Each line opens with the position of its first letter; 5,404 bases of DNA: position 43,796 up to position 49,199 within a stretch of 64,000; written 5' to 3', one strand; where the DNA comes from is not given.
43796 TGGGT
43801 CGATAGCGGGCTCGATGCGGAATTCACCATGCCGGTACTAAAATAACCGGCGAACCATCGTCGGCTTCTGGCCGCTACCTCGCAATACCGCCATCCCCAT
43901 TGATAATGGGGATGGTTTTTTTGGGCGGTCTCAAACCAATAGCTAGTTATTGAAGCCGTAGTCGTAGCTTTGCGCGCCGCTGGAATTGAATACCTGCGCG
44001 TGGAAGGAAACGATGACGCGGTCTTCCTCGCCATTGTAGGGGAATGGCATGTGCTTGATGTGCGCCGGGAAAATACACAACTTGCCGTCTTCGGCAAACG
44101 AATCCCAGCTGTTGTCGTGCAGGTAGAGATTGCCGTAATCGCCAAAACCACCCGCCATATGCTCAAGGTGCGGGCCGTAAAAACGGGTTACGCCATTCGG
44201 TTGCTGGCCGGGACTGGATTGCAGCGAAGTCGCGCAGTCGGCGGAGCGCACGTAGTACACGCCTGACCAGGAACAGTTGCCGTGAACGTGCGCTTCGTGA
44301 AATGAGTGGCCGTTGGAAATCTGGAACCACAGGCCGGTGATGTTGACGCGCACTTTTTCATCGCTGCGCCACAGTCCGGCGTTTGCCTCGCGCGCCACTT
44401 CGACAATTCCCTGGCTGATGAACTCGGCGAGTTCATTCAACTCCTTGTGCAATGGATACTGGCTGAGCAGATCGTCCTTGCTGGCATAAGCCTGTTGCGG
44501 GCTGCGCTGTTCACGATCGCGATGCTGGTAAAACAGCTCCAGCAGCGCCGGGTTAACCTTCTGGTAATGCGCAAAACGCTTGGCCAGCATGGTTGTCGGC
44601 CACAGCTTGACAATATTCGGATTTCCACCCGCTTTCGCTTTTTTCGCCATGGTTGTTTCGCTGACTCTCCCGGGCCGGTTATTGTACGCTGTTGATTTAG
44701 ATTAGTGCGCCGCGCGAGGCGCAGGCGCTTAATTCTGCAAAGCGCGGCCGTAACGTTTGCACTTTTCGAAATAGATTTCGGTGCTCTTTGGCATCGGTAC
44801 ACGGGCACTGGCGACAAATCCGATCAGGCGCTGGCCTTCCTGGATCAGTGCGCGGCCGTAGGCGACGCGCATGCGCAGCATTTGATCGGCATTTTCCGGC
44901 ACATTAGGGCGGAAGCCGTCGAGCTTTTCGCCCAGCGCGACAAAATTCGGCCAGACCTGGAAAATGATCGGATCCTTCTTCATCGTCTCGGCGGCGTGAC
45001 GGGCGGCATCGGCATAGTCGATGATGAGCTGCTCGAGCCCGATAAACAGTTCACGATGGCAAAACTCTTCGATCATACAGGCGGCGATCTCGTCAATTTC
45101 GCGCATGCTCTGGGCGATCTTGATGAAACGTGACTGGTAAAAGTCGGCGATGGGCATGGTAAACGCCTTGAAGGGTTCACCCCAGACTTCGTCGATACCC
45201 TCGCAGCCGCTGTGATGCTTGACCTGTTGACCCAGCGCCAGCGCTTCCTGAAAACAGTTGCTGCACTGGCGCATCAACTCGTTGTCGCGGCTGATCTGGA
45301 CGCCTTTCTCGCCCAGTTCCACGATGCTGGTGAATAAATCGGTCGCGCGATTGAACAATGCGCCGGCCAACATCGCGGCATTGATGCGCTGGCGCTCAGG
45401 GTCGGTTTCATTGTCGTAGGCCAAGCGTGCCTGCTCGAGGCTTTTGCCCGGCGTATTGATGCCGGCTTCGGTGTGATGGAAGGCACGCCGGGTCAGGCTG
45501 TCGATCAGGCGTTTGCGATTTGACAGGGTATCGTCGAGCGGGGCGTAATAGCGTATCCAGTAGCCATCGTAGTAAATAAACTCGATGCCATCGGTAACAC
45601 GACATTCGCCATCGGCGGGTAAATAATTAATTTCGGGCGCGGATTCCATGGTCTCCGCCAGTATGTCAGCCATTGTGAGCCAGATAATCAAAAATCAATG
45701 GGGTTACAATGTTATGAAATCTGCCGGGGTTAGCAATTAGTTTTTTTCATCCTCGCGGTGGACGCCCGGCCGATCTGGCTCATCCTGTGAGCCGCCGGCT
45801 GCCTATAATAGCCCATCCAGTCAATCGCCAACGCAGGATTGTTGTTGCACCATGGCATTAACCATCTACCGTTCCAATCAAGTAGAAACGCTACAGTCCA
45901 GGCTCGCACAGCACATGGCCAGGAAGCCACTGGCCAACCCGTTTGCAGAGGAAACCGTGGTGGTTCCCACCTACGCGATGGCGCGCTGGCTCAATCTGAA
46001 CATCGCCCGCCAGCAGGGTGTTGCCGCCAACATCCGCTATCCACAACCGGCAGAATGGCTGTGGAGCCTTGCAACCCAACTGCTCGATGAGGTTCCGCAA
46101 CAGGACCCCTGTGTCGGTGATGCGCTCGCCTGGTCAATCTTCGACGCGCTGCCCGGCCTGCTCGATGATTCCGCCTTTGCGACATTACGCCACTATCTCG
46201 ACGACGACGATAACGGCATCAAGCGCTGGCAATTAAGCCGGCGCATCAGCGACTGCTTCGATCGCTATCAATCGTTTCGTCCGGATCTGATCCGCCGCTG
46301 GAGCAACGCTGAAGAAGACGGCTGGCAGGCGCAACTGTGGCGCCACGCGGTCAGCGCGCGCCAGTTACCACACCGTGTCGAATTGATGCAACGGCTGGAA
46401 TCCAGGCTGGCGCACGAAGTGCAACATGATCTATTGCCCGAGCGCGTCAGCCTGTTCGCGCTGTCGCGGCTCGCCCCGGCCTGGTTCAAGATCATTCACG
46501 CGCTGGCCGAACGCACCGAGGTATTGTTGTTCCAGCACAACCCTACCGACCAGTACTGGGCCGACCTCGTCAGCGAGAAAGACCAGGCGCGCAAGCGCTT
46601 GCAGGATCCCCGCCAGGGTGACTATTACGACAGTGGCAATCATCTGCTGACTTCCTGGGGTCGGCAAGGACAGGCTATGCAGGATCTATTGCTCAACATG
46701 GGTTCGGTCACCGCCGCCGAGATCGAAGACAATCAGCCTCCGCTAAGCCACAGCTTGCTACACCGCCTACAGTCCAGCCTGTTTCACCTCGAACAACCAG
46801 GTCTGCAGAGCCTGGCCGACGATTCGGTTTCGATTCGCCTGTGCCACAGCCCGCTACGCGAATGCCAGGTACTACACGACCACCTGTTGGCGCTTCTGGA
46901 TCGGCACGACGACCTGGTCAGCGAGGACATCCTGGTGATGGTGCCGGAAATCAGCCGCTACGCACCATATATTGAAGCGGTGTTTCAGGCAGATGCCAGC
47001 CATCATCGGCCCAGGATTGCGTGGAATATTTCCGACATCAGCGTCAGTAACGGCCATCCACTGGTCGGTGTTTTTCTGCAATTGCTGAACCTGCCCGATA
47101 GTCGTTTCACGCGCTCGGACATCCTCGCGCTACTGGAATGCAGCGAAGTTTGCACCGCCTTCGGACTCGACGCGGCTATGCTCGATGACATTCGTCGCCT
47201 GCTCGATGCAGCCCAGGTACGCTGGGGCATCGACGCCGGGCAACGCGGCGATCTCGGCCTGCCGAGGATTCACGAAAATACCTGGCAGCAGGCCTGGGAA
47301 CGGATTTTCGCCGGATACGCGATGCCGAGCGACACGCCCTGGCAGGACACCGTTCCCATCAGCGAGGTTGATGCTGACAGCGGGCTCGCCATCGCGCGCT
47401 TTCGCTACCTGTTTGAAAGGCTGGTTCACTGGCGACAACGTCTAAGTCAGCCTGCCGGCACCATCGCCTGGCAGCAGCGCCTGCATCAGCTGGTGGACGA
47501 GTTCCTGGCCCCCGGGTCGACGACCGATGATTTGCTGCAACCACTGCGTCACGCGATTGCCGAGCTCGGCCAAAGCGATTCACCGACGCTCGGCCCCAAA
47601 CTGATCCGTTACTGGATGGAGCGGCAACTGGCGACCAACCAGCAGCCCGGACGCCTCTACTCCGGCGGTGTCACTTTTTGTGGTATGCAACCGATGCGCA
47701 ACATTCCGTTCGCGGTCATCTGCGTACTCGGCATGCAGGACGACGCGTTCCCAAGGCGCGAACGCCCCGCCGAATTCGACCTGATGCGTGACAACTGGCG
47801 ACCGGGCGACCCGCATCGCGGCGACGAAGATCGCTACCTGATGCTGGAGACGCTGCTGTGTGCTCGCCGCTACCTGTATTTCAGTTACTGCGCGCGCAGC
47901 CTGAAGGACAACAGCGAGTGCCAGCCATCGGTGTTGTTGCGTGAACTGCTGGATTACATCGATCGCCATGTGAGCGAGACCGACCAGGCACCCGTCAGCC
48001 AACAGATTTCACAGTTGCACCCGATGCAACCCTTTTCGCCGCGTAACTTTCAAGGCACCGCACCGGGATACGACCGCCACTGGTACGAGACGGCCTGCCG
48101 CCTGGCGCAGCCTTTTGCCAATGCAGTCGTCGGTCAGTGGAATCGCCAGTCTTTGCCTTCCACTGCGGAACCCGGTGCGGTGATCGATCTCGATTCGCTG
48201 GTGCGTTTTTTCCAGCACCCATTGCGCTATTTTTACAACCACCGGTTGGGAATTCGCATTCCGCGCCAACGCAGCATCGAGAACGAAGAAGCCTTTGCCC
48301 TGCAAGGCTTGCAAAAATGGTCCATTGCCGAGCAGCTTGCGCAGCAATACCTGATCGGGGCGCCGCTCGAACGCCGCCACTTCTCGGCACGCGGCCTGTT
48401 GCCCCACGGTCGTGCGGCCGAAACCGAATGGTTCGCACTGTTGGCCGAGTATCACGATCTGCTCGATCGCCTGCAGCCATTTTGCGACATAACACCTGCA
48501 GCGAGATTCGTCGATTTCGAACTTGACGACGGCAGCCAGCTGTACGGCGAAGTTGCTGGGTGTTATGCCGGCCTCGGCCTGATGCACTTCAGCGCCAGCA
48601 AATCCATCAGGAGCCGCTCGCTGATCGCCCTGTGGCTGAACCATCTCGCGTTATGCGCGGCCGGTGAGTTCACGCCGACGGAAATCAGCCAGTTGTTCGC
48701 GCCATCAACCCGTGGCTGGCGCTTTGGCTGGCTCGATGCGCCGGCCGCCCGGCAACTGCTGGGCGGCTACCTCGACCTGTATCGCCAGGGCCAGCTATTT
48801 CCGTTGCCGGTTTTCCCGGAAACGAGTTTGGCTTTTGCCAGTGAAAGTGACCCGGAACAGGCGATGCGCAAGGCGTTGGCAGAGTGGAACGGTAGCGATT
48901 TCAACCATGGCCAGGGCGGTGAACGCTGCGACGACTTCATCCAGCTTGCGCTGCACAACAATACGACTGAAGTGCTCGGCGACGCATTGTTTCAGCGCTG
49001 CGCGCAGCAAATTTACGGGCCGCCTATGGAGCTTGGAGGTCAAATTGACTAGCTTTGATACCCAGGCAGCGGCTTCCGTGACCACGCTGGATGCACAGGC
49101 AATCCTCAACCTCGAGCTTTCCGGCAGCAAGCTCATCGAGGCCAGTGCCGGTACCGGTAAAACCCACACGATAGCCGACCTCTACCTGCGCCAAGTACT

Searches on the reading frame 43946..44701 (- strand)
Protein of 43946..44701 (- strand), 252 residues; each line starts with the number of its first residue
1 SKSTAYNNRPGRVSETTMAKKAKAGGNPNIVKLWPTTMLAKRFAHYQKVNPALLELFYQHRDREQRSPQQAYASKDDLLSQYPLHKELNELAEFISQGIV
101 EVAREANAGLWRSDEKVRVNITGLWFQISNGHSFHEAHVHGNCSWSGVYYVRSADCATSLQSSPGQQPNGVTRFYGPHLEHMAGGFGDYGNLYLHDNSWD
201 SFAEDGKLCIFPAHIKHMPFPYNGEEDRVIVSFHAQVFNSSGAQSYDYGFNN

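Call 19: search_protein_families(library=pfam, proteins=[window:43946-44701:-], max_evalue=0.001)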
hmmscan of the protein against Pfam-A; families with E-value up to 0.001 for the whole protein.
window:43946-44701:- (252 aa): 1 family
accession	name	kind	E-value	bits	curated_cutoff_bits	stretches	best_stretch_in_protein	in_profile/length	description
PF13759.12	2OG-FeII_Oxy_5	-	1.3e-11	45.2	27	1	124-233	2-100/101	Putative 2OG-Fe(II) oxygenase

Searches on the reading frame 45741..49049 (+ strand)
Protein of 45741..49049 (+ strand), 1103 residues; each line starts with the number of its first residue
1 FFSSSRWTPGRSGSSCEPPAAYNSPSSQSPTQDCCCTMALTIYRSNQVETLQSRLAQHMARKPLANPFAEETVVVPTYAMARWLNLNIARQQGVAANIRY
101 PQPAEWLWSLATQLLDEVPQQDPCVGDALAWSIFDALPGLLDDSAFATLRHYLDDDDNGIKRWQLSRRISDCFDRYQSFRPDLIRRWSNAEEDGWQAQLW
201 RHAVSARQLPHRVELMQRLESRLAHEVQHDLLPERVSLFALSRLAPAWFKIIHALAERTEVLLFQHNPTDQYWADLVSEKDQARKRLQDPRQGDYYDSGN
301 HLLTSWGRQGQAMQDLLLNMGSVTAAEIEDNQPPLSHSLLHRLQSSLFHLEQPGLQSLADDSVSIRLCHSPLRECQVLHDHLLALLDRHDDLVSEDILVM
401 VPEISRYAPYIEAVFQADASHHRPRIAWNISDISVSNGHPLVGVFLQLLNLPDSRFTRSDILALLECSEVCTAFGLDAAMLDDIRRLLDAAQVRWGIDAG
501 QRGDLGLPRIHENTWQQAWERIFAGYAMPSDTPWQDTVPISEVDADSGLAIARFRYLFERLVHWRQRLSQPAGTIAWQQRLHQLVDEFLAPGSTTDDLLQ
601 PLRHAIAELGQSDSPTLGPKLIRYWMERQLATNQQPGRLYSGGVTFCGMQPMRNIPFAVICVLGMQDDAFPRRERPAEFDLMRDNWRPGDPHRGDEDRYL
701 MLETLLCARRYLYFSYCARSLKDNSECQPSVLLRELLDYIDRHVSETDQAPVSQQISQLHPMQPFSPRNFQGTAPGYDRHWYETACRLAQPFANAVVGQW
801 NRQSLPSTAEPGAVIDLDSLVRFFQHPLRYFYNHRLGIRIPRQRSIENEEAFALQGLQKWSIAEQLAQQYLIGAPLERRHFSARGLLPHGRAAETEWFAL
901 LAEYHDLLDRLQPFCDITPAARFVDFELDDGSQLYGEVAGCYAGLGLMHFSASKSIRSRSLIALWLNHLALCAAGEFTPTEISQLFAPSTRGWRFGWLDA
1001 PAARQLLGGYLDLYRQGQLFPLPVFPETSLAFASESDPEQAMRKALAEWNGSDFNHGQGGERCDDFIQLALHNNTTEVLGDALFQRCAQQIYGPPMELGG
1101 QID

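Call 20: search_protein_families(library=pfam, proteins=[window:45741-49049:+], max_evalue=0.001)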
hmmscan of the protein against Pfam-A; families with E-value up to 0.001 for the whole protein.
window:45741-49049:+ (1103 aa): 2 families
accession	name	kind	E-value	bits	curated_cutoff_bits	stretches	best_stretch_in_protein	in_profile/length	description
PF04257.20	Exonuc_V_gamma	-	1.1e-85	288.1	25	1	40-349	1-313/314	Exodeoxyribonuclease V, gamma subunit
PF17946.7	RecC_C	-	3.1e-45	154.9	22.6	1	814-1035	3-200/202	RecC C-terminal domain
